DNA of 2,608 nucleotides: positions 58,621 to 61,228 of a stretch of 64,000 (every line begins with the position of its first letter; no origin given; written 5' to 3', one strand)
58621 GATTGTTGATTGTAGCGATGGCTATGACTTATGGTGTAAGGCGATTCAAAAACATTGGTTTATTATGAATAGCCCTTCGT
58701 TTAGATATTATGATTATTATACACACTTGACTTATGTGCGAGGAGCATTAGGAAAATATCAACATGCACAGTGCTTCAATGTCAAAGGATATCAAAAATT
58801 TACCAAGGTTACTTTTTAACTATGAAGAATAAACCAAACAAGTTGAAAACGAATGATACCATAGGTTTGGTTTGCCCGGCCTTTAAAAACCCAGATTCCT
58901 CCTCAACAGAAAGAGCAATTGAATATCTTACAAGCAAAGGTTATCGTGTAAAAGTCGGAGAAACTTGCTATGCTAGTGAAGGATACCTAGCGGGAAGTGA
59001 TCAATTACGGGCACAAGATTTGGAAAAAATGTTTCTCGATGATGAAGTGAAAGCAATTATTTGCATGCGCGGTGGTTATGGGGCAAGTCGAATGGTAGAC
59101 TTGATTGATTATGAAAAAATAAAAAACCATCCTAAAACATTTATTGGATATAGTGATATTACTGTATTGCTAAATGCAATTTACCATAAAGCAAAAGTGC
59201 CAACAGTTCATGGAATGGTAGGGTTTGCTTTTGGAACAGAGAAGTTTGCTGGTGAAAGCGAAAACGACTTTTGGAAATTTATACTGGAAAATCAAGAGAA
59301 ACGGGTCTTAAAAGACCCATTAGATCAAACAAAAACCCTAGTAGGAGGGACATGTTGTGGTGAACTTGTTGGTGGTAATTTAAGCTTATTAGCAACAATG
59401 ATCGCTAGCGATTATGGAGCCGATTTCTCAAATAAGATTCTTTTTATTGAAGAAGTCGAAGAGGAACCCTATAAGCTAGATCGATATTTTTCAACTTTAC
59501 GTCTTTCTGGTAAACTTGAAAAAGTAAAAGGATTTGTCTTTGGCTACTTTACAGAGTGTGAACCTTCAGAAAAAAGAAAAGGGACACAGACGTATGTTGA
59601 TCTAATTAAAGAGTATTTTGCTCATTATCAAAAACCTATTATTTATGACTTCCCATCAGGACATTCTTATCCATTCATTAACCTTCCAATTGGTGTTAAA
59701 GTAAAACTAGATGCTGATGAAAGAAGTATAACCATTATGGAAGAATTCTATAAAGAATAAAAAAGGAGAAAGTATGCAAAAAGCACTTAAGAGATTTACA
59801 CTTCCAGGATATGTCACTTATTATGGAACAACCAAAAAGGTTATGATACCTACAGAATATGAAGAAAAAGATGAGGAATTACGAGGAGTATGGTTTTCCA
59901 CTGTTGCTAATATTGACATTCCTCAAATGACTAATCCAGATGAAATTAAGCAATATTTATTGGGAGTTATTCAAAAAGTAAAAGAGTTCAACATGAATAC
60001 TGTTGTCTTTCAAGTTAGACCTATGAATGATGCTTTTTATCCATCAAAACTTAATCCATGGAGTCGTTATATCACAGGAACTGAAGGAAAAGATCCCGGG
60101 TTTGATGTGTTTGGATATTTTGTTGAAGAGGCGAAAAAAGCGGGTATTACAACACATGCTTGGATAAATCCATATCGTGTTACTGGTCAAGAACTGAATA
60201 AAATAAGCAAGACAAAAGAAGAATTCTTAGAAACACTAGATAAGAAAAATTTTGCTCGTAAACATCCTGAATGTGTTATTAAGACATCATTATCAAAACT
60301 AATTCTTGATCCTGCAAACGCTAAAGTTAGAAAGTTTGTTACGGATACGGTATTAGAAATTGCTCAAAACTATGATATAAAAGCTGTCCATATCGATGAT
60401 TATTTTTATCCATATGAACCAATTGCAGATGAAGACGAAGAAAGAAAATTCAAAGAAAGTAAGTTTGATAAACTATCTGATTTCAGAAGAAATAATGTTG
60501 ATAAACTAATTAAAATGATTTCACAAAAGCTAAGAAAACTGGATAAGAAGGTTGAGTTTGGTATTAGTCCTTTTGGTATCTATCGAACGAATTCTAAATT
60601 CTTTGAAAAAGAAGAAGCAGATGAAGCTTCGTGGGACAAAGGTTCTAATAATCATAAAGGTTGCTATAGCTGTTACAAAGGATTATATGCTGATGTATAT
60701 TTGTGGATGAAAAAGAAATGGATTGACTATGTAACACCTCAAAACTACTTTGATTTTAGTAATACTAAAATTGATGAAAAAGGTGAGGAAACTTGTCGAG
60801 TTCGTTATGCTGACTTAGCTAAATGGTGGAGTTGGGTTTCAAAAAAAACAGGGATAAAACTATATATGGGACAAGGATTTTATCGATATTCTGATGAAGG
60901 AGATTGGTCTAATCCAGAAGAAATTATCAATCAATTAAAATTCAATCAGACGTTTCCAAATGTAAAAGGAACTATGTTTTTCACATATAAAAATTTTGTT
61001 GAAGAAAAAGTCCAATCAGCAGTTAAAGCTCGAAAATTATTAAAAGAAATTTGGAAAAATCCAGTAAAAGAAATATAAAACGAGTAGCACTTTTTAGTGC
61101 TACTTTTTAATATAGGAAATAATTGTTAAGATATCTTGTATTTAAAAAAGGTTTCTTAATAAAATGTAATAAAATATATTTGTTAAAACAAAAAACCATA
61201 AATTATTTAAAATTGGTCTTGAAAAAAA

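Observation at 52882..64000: Operon for cytoplasmic salvage of peptidoglycan peptides ending in diaminopimelate-to-lysine conversion (hypothesis)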

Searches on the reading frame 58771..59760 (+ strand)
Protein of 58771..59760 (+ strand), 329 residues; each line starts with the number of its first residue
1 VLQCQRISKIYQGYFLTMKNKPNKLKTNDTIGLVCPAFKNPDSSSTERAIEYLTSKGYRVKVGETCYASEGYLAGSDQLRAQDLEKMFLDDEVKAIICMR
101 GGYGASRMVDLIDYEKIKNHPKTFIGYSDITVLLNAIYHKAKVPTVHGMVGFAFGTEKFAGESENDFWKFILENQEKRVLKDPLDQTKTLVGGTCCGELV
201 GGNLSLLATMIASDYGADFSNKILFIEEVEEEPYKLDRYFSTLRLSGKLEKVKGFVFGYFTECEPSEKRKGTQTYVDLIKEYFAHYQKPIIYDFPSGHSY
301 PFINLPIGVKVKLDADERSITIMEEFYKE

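Call 3: search_protein_families(library=pfam, proteins=[window:58771-59760:+], max_evalue=0.01)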
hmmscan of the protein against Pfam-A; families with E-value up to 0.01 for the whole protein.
window:58771-59760:+ (329 aa): 2 families
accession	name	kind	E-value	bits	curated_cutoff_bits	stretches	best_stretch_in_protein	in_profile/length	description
PF02016.21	Peptidase_S66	-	4.7e-42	143.4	25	1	31-148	1-121/121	LD-carboxypeptidase N-terminal domain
PF17676.7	Peptidase_S66C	-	2.4e-34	118.9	23.7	1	197-313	2-120/120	LD-carboxypeptidase C-terminal domain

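Call 4: search_protein_families(library=ncbifam, proteins=[window:58771-59760:+], max_evalue=0.01)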
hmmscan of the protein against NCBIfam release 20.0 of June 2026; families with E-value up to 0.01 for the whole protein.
window:58771-59760:+ (329 aa): 1 family
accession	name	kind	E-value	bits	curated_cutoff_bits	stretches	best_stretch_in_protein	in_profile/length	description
NF008424.0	PRK11253.1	equivalog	2.8e-44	151.4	378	1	28-322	4-298/308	muramoyltetrapeptide carboxypeptidase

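Call 40: search_solved_structures(query=window:58822-59760:+, max_evalue=0.00001, show_alignments=1)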
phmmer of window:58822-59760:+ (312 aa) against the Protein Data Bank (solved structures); distinct sequences matched with E-value up to 0.00001: 28.
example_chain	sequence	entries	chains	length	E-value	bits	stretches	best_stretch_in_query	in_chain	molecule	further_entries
3sr3_A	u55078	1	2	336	5e-40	141.1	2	5-159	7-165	Microcin immunity protein MccF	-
3u1b_A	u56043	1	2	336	6.1e-40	140.8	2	5-159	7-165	Microcin immunity protein MccF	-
3gjz_A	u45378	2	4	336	6.2e-40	140.8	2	5-159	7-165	Microcin immunity protein MccF | Microcin C7 self-immunity protein mccF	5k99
3tyx_A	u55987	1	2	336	8.8e-40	140.2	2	5-159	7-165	Microcin immunity protein MccF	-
3t5m_A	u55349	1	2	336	1.6e-39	139.4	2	5-159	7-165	Microcin immunity protein MccF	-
4jvo_A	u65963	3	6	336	4e-38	134.8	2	5-159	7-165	Microcin immunity protein MccF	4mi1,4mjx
4e5s_A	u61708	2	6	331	1.9e-31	112.9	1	5-306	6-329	MccFlike protein (BA_5613) | LD-carboxypeptidase family protein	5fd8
5usd_A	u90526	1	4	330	1.9e-31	112.9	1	5-306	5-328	Peptidase S66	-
6uuk_A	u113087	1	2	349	3.7e-31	111.9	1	13-296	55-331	Muramoyltetrapeptide carboxypeptidase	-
3tla_A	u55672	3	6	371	1.3e-29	106.8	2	175-310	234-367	MccF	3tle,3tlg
3tlb_A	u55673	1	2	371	1.3e-29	106.8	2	175-310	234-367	MccF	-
3tlz_A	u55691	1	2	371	1.4e-29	106.8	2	175-310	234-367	MccF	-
3tlc_A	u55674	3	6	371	3.4e-29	105.5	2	175-310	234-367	MccF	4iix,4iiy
3tly_A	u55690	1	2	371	6.5e-29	104.5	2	175-310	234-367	MccF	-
4h1h_A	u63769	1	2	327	5.2e-27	98.3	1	5-301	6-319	Lmo1638 protein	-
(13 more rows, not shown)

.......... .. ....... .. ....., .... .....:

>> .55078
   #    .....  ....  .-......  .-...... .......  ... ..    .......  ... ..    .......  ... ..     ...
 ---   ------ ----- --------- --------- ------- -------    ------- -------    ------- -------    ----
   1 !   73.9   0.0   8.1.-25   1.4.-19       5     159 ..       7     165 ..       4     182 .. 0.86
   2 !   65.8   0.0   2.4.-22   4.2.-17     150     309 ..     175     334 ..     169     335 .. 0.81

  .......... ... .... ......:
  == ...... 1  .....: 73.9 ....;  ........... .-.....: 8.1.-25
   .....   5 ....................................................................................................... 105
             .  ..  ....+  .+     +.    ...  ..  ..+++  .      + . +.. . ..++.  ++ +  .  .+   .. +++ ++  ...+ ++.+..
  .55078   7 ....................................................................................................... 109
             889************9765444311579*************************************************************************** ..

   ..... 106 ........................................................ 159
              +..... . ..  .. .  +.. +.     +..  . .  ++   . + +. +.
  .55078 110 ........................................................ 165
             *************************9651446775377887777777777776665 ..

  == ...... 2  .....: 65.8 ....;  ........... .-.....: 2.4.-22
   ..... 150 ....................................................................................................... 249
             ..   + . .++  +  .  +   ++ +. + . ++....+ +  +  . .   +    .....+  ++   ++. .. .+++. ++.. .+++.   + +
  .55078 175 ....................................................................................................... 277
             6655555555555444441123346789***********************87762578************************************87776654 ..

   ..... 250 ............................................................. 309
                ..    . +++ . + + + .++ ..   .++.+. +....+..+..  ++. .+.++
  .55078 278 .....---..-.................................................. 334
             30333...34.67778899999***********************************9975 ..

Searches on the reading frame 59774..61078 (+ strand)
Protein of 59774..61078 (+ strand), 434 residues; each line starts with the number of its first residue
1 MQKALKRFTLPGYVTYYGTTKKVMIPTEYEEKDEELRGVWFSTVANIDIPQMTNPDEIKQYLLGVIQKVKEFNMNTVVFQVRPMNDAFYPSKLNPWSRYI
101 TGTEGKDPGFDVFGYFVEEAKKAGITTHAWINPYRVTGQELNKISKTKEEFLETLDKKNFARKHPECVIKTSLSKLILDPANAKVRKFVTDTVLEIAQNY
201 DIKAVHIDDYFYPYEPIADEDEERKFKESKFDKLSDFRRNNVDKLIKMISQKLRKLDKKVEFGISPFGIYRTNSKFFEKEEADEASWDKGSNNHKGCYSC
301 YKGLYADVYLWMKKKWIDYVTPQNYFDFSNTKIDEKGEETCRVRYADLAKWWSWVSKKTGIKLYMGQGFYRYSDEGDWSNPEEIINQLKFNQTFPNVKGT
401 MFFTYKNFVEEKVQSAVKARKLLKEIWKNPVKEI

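Call 3: search_protein_families(library=pfam, proteins=[window:59774-61078:+], max_evalue=0.01)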
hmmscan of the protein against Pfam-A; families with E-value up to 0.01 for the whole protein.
window:59774-61078:+ (434 aa): 1 family
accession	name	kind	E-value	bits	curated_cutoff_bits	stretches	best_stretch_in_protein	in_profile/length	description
PF02638.21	GHL10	-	4.5e-53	180.8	27.9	1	35-371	1-298/311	Glycosyl hydrolase-like 10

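Call 4: search_protein_families(library=ncbifam, proteins=[window:59774-61078:+], max_evalue=0.01)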
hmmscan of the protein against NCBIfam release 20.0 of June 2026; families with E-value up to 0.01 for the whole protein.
window:59774-61078:+ (434 aa): 0 families

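Call 16: search_solved_structures(query=window:59774-61078:+, max_evalue=0.01)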
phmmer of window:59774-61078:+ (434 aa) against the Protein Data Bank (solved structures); distinct sequences matched with E-value up to 0.01: 1.
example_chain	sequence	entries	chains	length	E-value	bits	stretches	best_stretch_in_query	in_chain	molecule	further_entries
5oq2_A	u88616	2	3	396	1.8e-71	244.4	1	29-411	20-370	Cwp19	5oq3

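Call 71: search_solved_structures(query=window:59774-61078:+, max_evalue=1e-10, show_alignments=1)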
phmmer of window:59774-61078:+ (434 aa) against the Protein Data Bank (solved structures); distinct sequences matched with E-value up to 1e-10: 1.
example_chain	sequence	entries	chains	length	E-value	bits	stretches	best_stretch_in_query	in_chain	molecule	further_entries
5oq2_A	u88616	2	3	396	1.8e-71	244.4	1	29-411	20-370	Cwp19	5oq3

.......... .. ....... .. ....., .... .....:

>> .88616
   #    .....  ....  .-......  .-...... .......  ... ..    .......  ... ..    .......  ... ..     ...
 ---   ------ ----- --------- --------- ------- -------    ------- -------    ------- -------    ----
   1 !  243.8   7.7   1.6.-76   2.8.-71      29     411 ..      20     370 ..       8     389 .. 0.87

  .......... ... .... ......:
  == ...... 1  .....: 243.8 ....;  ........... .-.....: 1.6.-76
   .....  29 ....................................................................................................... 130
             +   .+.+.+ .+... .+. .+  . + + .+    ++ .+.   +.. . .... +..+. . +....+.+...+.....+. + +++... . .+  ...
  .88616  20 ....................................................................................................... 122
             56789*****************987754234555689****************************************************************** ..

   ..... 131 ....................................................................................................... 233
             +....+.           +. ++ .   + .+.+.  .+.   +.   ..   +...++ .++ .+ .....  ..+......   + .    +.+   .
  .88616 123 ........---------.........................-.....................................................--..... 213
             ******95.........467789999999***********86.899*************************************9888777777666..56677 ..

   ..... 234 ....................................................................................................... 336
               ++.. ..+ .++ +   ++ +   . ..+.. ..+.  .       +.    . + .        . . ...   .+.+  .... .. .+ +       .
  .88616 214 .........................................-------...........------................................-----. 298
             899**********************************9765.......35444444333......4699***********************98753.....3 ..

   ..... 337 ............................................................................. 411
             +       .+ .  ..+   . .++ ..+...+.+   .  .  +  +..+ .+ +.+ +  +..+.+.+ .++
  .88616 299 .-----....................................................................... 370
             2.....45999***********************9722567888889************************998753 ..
